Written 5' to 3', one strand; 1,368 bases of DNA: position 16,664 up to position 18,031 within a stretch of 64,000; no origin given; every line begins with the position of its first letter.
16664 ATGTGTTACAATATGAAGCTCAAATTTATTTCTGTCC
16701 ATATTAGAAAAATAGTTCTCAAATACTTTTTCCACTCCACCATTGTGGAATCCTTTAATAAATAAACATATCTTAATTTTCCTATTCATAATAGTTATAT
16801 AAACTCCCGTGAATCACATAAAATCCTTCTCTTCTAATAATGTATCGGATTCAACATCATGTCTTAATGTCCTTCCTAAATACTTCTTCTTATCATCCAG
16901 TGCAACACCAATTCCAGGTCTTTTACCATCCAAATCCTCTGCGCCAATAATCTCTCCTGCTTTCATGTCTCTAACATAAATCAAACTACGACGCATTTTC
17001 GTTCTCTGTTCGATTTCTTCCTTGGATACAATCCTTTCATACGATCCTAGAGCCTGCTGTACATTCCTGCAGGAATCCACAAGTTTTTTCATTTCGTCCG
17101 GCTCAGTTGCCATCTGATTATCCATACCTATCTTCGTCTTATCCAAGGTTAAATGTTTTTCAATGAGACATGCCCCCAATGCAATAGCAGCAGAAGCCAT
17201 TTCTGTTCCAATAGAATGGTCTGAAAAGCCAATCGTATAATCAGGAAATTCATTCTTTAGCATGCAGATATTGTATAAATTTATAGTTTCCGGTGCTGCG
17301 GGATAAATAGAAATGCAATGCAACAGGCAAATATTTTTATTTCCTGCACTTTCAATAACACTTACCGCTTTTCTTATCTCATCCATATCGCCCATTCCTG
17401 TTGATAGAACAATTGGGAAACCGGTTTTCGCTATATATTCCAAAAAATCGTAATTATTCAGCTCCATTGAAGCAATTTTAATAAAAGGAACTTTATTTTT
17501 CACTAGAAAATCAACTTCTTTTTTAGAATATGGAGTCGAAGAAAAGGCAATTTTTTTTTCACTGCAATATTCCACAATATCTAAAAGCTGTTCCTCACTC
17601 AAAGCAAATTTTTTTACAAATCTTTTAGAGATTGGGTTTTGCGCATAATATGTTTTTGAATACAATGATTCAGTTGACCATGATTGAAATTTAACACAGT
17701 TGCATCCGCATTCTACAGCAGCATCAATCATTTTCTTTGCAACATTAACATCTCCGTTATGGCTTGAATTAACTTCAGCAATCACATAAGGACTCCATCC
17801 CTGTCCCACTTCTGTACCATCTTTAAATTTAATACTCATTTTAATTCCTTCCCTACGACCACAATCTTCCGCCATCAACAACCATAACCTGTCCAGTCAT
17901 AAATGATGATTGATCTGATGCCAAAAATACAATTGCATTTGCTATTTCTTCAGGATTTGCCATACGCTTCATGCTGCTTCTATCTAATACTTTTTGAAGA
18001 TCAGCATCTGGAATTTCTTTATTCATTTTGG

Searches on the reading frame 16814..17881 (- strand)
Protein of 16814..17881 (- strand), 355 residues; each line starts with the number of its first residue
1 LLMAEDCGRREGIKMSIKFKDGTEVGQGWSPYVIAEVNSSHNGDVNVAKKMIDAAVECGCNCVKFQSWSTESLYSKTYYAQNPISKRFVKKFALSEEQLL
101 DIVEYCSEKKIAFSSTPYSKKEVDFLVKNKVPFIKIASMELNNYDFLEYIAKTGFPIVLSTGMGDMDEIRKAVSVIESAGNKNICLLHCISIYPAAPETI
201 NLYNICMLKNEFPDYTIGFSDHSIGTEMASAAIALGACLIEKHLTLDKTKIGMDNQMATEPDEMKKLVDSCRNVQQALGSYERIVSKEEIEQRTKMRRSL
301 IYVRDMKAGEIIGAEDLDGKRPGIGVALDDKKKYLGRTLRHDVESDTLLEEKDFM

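Call 4: search_protein_families(library=pfam, proteins=[window:16814-17881:-], max_evalue=0.01)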
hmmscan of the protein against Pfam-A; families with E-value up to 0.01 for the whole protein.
window:16814-17881:- (355 aa): 3 families
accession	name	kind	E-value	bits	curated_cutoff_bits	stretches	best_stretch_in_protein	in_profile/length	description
PF03102.20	NeuB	-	3.7e-80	269.3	22.1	1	51-281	1-239/241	NeuB family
PF08666.17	SAF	-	2e-08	35.1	21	1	297-354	1-62/63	SAF domain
PF19799.5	DUF6282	-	0.0039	17.3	26.8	0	49-129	75-159/196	Family of unknown function (DUF6282)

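Call 5: search_protein_families(library=ncbifam, proteins=[window:16814-17881:-], max_evalue=0.01)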
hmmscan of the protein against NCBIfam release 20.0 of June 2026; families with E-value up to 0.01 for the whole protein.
window:16814-17881:- (355 aa): 5 families
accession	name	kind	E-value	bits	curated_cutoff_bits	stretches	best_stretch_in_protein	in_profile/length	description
TIGR03569.1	NeuB_NnaB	equivalog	8.1e-95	317.6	399.65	1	32-348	2-328/329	N-acetylneuraminate synthase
TIGR03586.1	PseI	equivalog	3.2e-80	269.8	340.25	1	31-347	2-325/327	pseudaminic acid synthase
NF006421.0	PRK08673.1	subfamily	7e-08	32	335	1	121-279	169-334/338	3-deoxy-7-phosphoheptulonate synthase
TIGR01361.1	DAHP_synth_Bsub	equivalog_domain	3.2e-06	26.7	267.75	1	126-272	104-258/260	3-deoxy-7-phosphoheptulonate synthase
NF009239.0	PRK12595.1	equivalog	3.5e-05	22.9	279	1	121-275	193-354/360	bifunctional 3-deoxy-7-phosphoheptulonate synthase/chorismate mutase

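Call 43: search_solved_structures(query=window:16814-17881:-, max_evalue=1e-10, show_alignments=1)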
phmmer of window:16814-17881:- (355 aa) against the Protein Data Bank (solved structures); distinct sequences matched with E-value up to 1e-10: 8.
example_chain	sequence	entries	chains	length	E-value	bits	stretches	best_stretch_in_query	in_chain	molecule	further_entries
1vli_A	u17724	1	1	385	1.5e-50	175.3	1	24-278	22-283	Spore coat polysaccharide biosynthesis protein spsE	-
1xuu_A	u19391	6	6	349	7.2e-47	163.2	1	18-337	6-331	polysialic acid capsule biosynthesis protein SiaC | N-acetylneuraminate synthase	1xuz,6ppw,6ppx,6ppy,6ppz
4ipj_A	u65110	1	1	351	1.7e-46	162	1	18-337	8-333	Polysialic acid capsule biosynthesis protein SiaC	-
4ipi_A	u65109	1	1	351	4.4e-46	160.7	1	18-337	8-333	Polysialic acid capsule biosynthesis protein SiaC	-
2wqp_A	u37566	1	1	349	1.8e-45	158.6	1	18-337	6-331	POLYSIALIC ACID CAPSULE BIOSYNTHESIS PROTEIN SIAC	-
6ncs_A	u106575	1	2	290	6e-45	156.9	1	24-298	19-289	N-acetylneuraminic acid (Sialic acid) synthetase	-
8h2c_A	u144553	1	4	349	1.2e-44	155.9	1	31-354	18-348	Pseudaminic acid synthase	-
3g8r_A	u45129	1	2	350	7.1e-26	94.2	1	32-346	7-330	Probable spore coat polysaccharide biosynthesis protein E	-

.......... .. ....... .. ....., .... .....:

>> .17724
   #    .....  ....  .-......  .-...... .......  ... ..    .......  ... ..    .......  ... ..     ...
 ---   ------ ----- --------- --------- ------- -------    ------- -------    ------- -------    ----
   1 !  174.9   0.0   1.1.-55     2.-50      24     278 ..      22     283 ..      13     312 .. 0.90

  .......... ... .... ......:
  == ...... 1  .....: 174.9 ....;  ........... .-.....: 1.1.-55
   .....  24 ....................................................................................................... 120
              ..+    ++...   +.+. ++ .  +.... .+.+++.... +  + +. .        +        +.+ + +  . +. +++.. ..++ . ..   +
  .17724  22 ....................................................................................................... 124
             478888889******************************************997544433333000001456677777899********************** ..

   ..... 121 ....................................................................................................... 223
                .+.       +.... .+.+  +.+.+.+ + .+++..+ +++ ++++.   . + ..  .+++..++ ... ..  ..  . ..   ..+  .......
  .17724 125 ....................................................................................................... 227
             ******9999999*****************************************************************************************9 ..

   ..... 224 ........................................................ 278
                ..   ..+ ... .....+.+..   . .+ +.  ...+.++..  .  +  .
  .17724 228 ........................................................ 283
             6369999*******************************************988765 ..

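Call 71: find_homologous_proteins(query=window:16814-17881:-, max_evalue=1e-20)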
Query window:16814-17881:- (355 aa): 4297 proteins with E <= 1e-20 among 6165 candidates; the best 120 are listed.
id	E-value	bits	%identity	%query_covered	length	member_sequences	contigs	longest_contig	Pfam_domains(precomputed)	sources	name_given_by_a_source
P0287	1.6e-225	765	100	96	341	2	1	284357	PF03102.21,PF08666.18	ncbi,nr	ncbi:MAG: N-acetylneuraminate synthase family protein [Lachnospiraceae bacterium]|nr:N-acetylneurami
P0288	1.8e-173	594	73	99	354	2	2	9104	PF03102.21,PF08666.18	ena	-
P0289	2.3e-171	587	73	99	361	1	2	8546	PF03102.21,PF08666.18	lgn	-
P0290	4.1e-170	583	74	96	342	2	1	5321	PF03102.21,PF08666.18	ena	-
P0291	8.8e-170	582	75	96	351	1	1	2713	PF03102.21,PF08666.18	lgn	-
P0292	1.7e-166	571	76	95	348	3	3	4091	PF03102.21,PF08666.18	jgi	-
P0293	9.4e-157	539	71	95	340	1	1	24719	PF03102.21,PF08666.18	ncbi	-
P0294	6.2e-155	533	70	96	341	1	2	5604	PF03102.21,PF08666.18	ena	-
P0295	1.1e-149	516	66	95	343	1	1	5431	PF03102.21,PF08666.18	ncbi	-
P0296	4.4e-149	514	68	96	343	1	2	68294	PF03102.21,PF08666.18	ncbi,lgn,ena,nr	ncbi:MAG: N-acetylneuraminate synthase family protein [Lachnospiraceae bacterium]|nr:N-acetylneurami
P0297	1.2e-148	513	66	95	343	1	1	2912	PF03102.21,PF08666.18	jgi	-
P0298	4.0e-148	511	67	95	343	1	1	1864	PF03102.21,PF08666.18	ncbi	-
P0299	4.5e-148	511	63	96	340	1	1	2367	PF03102.21,PF08666.18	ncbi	-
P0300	8.9e-148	510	67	95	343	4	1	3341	PF03102.21,PF08666.18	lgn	-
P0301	1.9e-146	505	66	96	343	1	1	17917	PF03102.21,PF08666.18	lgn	-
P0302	4.2e-146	504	67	95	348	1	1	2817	PF03102.21,PF08666.18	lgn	-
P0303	5.1e-146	504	63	96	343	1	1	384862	PF03102.21,PF08666.18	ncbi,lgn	-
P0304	9.2e-146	503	69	94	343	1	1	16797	PF03102.21,PF08666.18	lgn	-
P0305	2.4e-145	502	67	94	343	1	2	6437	PF03102.21,PF08666.18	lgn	-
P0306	1.4e-144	499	66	96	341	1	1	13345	PF03102.21,PF08666.18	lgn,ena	-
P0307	4.2e-144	498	66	95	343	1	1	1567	PF03102.21,PF08666.18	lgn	-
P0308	1.0e-143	497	66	95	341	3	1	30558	PF03102.21,PF08666.18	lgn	-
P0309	1.9e-143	496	63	95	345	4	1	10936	PF03102.21,PF08666.18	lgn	-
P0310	2.5e-143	495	64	95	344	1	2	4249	PF03102.21,PF08666.18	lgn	-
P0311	3.0e-143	495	64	96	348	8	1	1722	PF03102.21,PF08666.18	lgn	-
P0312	3.8e-143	495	65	95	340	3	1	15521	PF03102.21,PF08666.18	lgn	-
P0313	6.5e-143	494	64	95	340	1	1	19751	PF03102.21,PF08666.18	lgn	-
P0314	9.5e-143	493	64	95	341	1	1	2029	PF03102.21,PF08666.18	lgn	-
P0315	1.2e-142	493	62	95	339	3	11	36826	PF03102.21,PF08666.18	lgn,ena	-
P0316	2.3e-142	492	65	95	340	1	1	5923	PF03102.21,PF08666.18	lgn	-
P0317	8.6e-141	487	64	95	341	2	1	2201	PF03102.21,PF08666.18,PF19799.6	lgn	-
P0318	1.1e-140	486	64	95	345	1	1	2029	PF03102.21,PF08666.18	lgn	-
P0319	1.1e-140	486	63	95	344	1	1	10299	PF03102.21,PF08666.18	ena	-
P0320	1.2e-140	486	63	95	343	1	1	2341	PF03102.21,PF08666.18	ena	-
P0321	1.8e-140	486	63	95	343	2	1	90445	PF03102.21,PF08666.18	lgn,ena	-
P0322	3.0e-140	485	64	95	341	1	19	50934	PF03102.21,PF08666.18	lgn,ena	-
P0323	3.5e-140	485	64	95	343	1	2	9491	PF03102.21,PF08666.18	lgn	-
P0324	3.5e-140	485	64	95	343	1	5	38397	PF03102.21,PF08666.18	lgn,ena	-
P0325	4.4e-140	485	63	95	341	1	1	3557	PF03102.21,PF08666.18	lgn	-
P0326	7.6e-140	484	62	95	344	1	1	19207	PF03102.21,PF08666.18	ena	-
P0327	8.9e-140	484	63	95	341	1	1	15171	PF03102.21,PF08666.18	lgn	-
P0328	9.6e-140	483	64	95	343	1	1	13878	PF03102.21,PF08666.18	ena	-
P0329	3.1e-139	482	62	95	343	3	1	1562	PF03102.21,PF08666.18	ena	-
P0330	6.7e-139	481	64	95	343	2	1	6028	PF03102.21,PF08666.18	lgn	-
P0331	6.8e-139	481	64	95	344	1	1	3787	PF03102.21,PF08666.18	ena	-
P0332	1.0e-138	480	62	95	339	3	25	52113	PF03102.21,PF08666.18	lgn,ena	-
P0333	1.8e-138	479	64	95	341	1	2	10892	PF03102.21,PF08666.18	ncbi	-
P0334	3.1e-138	478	63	95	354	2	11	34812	PF03102.21,PF08666.18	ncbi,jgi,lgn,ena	-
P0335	3.5e-138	478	65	92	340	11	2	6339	PF03102.21,PF08666.18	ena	-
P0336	4.2e-138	478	63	95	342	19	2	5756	PF03102.21,PF08666.18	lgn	-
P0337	5.7e-138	478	64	95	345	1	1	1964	PF03102.21,PF08666.18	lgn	-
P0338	7.2e-138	477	65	94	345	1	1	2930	PF03102.21,PF08666.18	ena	-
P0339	8.6e-138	477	64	95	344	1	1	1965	PF03102.21,PF08666.18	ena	-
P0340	1.2e-137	477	65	95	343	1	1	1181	PF03102.21,PF08666.18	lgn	-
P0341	2.8e-137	475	64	95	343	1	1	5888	PF03102.21,PF08666.18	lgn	-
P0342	4.3e-137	475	63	95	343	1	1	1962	PF03102.21,PF08666.18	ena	-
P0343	4.7e-137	475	63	95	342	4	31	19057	PF03102.21,PF08666.18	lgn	-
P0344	4.8e-137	475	62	95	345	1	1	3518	PF03102.21,PF08666.18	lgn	-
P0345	5.5e-137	474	63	96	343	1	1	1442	PF03102.21,PF08666.18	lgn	-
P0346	5.6e-137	474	63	95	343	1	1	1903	PF03102.21,PF08666.18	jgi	jgi:N-acetylneuraminate synthase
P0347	6.0e-137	474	63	95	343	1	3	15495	PF03102.21,PF08666.18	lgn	-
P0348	6.0e-137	474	65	95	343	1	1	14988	PF03102.21,PF08666.18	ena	-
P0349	6.8e-137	474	63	95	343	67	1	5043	PF03102.21,PF08666.18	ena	-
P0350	7.0e-137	474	62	95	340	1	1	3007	PF03102.21,PF08666.18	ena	-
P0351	8.7e-137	474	61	95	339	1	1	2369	PF03102.21,PF08666.18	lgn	-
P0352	1.0e-136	473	63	94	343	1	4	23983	PF03102.21,PF08666.18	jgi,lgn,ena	jgi:N-acetylneuraminate synthase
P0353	1.2e-136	473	64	95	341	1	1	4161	PF03102.21,PF08666.18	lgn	-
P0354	1.6e-136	473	64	95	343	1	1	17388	PF03102.21,PF08666.18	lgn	-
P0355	1.6e-136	473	63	95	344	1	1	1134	PF03102.21,PF08666.18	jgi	jgi:sialic acid synthase SpsE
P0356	1.7e-136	473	64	95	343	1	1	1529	PF03102.21,PF08666.18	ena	-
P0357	1.9e-136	473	62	95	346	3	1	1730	PF03102.21,PF08666.18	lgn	-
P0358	2.3e-136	472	66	93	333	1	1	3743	PF03102.21,PF08666.18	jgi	-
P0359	2.5e-136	472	61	96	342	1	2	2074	PF03102.21,PF08666.18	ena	-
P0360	2.6e-136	472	66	93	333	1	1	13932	PF03102.21,PF08666.18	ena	-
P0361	3.0e-136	472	65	95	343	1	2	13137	PF03102.21,PF08666.18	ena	-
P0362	3.0e-136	472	62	95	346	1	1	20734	PF03102.21,PF08666.18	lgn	-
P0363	3.6e-136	472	65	95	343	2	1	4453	PF03102.21,PF08666.18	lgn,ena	-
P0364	3.6e-136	472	61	95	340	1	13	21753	PF03102.21,PF08666.18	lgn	-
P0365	4.1e-136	471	63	93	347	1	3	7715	PF03102.21,PF08666.18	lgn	-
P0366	5.8e-136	471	60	95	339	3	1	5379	PF03102.21,PF08666.18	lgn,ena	-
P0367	6.1e-136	471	65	95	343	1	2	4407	PF03102.21,PF08666.18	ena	-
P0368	6.7e-136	471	62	96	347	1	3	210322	PF03102.21,PF08666.18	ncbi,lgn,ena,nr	ncbi:MAG: N-acylneuraminate-9-phosphate synthase [Arcobacter sp.]|nr:MAG: N-acylneuraminate-9-phosph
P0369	7.9e-136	471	65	95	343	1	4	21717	PF03102.21,PF08666.18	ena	-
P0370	8.6e-136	470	63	95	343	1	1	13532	PF03102.21,PF08666.18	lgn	-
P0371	8.6e-136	470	64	95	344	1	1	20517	PF03102.21,PF08666.18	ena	-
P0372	8.8e-136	470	63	95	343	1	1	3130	PF03102.21,PF08666.18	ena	-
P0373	9.6e-136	470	63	95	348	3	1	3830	PF03102.21,PF08666.18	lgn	-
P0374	9.9e-136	470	62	95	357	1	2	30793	PF03102.21,PF08666.18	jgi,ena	-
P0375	1.1e-135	470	63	94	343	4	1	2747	PF03102.21,PF08666.18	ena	-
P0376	1.2e-135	470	63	94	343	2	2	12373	PF03102.21,PF08666.18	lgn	-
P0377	1.3e-135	470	63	95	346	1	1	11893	PF03102.21,PF08666.18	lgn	-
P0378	1.4e-135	470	61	95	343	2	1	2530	PF03102.21,PF08666.18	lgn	-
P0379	1.4e-135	470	61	95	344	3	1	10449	PF03102.21,PF08666.18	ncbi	-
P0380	1.5e-135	470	62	95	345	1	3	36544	PF03102.21,PF08666.18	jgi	jgi:sialic acid synthase SpsE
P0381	1.6e-135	470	66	93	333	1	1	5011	PF03102.21,PF08666.18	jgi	-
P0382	1.7e-135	469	62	95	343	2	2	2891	PF03102.21,PF08666.18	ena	-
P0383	1.9e-135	469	66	94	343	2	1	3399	PF03102.21,PF08666.18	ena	-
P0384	2.2e-135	469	64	95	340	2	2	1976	PF03102.21,PF08666.18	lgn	-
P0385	2.3e-135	469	63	95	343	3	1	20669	PF03102.21,PF08666.18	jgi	jgi:sialic acid synthase SpsE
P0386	2.4e-135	469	62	95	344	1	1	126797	PF03102.21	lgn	-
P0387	2.5e-135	469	62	95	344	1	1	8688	PF03102.21,PF08666.18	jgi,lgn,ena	-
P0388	2.9e-135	469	64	95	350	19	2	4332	PF03102.21,PF08666.18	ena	-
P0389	3.2e-135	469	63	96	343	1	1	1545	PF03102.21,PF08666.18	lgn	-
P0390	3.3e-135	469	63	95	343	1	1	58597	PF03102.21,PF08666.18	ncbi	-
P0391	3.8e-135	468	62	95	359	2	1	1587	PF03102.21,PF08666.18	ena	-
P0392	4.0e-135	468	63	95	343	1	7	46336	PF03102.21,PF08666.18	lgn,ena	-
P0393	4.2e-135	468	61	94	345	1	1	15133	PF03102.21,PF08666.18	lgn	-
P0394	4.8e-135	468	61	95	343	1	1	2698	PF03102.21,PF08666.18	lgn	-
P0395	5.8e-135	468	62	95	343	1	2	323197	PF03102.21,PF08666.18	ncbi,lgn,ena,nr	ncbi:MAG: N-acylneuraminate-9-phosphate synthase [Halobacteriovoraceae bacterium]|nr:N-acylneuramina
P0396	6.2e-135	468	65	95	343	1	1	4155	PF03102.21,PF08666.18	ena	-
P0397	6.5e-135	468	62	95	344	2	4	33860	PF03102.21,PF08666.18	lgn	-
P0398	6.5e-135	468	62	95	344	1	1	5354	PF03102.21,PF08666.18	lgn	-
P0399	6.7e-135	467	63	95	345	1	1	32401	PF03102.21,PF08666.18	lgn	-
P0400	6.8e-135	467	62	95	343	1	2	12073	PF03102.21,PF08666.18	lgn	-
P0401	7.5e-135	467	63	95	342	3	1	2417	PF03102.21,PF08666.18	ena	-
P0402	7.6e-135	467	60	96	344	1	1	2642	PF03102.21,PF08666.18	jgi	-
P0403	7.7e-135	467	63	94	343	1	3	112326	PF03102.21,PF08666.18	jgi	-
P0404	8.3e-135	467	64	95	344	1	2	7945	PF03102.21,PF08666.18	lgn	-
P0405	8.7e-135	467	63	95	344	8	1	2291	PF03102.21,PF08666.18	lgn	-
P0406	9.1e-135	467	63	96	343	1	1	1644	PF03102.21,PF08666.18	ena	-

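Call 72: find_encoding_contigs(protein=P0368, flank=9000, max_places=1)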
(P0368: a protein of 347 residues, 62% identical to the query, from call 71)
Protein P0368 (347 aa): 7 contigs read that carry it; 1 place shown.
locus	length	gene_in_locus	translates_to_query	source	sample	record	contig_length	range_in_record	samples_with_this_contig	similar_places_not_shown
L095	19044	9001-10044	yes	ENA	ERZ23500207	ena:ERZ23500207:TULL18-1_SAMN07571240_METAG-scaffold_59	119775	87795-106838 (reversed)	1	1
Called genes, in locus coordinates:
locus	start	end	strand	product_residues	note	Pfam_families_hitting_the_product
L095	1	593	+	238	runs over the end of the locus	PF01522:Polysacc_deac_1, PF22537:WbmS-like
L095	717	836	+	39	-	-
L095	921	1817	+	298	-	PF00132:Hexapep (weak), PF14602:Hexapep_2 (weak), PF25087:GMPPB_C, PF25084:LbH_EIF2B (weak), PF00132:Hexapep (weak)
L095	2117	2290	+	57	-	-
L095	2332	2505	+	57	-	-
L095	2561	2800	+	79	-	-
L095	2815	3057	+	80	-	-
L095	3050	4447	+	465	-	PF00501:AMP-binding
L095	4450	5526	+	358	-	PF04443:LuxE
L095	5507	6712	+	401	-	PF05893:LuxC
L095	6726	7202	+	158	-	PF07977:FabA, PF22818:ApeI-like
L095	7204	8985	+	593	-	PF02776:TPP_enzyme_N, PF00205:TPP_enzyme_M, PF02775:TPP_enzyme_C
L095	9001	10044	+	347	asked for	PF03102:NeuB, PF08666:SAF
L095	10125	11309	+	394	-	-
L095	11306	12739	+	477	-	PF01943:Polysacc_synt, PF13440:Polysacc_synt_3, PF01554:MatE (weak)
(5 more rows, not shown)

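Call 73: find_encoding_contigs(protein=P0395, flank=9000, max_places=1)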
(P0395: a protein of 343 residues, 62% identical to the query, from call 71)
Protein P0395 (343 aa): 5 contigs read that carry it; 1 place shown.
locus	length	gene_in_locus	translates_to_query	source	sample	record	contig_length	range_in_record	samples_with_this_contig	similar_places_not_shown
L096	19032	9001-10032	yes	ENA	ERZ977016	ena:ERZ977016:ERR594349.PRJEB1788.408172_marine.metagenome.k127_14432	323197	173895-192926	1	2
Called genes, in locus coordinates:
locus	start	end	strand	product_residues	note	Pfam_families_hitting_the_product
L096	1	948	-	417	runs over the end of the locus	PF01943:Polysacc_synt, PF13440:Polysacc_synt_3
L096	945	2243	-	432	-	-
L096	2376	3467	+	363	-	PF00155:Aminotran_1_2, PF00266:Aminotran_5, PF01041:DegT_DnrJ_EryC1, PF01053:Cys_Met_Meta_PP, PF01212:Beta_elim_lyase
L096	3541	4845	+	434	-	PF03721:UDPG_MGDP_dh_N, PF03446:NAD_binding_2 (weak), PF00984:UDPG_MGDP_dh, PF03720:UDPG_MGDP_dh_C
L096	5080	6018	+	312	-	PF01408:GFO_IDH_MocA, PF02894:GFO_IDH_MocA_C, PF22725:GFO_IDH_MocA_C3 (weak)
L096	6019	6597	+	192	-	PF00132:Hexapep, PF25084:LbH_EIF2B (faint), PF25087:GMPPB_C (weak), PF00132:Hexapep, PF14602:Hexapep_2 (weak)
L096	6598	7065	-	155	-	PF07977:FabA, PF22818:ApeI-like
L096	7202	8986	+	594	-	PF02776:TPP_enzyme_N, PF00205:TPP_enzyme_M, PF02775:TPP_enzyme_C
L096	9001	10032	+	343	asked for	PF03102:NeuB, PF08666:SAF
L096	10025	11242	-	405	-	PF05893:LuxC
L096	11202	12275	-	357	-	PF04443:LuxE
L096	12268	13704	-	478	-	PF00501:AMP-binding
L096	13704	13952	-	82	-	-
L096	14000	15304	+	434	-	PF01943:Polysacc_synt, PF13440:Polysacc_synt_3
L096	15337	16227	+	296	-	PF02522:Antibiotic_NAT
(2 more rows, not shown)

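Call 74: find_encoding_contigs(protein=P0403, flank=9000, max_places=1)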
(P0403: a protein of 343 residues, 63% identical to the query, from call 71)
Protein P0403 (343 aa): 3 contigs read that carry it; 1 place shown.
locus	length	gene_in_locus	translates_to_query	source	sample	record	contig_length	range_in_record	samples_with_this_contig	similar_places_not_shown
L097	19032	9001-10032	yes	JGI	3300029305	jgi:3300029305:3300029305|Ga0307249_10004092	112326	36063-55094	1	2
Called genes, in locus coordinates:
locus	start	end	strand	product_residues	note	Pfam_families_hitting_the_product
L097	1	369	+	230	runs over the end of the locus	-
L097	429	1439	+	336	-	PF08240:ADH_N, PF16912:Glu_dehyd_C (weak), PF00107:ADH_zinc_N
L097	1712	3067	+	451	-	-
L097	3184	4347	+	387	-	PF08545:ACP_syn_III, PF08541:ACP_syn_III_C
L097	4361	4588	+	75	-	-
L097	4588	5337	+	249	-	PF00106:adh_short, PF08659:KR, PF13561:adh_short_C2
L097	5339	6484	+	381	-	PF08545:ACP_syn_III, PF08541:ACP_syn_III_C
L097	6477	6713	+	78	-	-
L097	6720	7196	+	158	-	PF07977:FabA, PF22818:ApeI-like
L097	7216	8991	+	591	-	PF02776:TPP_enzyme_N, PF00205:TPP_enzyme_M, PF02775:TPP_enzyme_C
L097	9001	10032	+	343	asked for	PF03102:NeuB, PF08666:SAF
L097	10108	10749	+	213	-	PF00753:Lactamase_B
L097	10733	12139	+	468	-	PF00501:AMP-binding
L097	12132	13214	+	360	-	PF04443:LuxE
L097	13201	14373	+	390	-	PF05893:LuxC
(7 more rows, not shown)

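Call 75: find_encoding_contigs(protein=P0386, flank=9000, max_places=1)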
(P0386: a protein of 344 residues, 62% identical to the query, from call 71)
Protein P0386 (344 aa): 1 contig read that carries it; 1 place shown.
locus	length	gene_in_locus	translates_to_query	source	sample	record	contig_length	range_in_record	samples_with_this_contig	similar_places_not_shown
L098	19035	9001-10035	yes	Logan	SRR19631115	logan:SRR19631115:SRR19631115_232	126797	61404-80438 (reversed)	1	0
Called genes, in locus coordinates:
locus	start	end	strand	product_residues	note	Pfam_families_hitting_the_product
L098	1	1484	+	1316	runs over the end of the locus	PF00398:RrnaAD, PF08241:Methyltransf_11 (weak), PF08242:Methyltransf_12, PF13489:Methyltransf_23 (weak), PF00535:Glycos_transf_2, PF13641:Glyco_tranf_2_3, PF00534:Glycos_transf_1, PF13692:Glyco_trans_1_4, +2 more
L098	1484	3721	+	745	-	-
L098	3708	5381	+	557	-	-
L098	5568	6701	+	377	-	PF01041:DegT_DnrJ_EryC1, PF00155:Aminotran_1_2, PF00266:Aminotran_5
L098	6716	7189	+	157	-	PF07977:FabA, PF22818:ApeI-like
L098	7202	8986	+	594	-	PF02776:TPP_enzyme_N, PF00205:TPP_enzyme_M, PF02775:TPP_enzyme_C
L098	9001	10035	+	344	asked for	PF03102:NeuB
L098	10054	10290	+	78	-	-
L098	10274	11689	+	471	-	PF00501:AMP-binding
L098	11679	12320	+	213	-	PF00753:Lactamase_B, PF12706:Lactamase_B_2 (weak)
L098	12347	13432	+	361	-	PF04443:LuxE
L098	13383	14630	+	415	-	PF05893:LuxC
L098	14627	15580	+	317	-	PF00535:Glycos_transf_2, PF10111:Glyco_tranf_2_2 (faint)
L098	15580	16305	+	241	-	-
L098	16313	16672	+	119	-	PF00892:EamA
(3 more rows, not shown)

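Call 76: find_encoding_contigs(protein=P0332, flank=9000, max_places=1)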
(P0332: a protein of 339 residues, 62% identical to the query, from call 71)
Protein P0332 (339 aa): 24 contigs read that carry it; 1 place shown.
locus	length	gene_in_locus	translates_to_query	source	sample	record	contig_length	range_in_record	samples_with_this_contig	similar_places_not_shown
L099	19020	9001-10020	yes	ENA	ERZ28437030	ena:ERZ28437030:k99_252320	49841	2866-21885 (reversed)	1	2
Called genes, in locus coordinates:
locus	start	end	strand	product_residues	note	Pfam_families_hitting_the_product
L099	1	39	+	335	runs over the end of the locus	-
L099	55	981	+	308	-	PF00698:Acyl_transf_1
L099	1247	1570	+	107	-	PF12760:Zn_ribbon_IS1595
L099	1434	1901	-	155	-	-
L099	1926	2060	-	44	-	-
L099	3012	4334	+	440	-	PF16254:DUF4910, PF09940:DUF2172, PF16221:HTH_47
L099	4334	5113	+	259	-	PF02522:Antibiotic_NAT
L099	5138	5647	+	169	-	PF07977:FabA, PF22818:ApeI-like (faint)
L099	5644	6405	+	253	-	PF12838:Fer4_7 (faint), PF00037:Fer4 (weak), PF00881:Nitroreductase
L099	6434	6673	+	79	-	-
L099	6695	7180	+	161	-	PF07977:FabA, PF22818:ApeI-like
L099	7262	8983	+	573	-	PF02776:TPP_enzyme_N, PF00205:TPP_enzyme_M, PF02775:TPP_enzyme_C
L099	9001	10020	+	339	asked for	PF03102:NeuB, PF08666:SAF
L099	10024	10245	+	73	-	-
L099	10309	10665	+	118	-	-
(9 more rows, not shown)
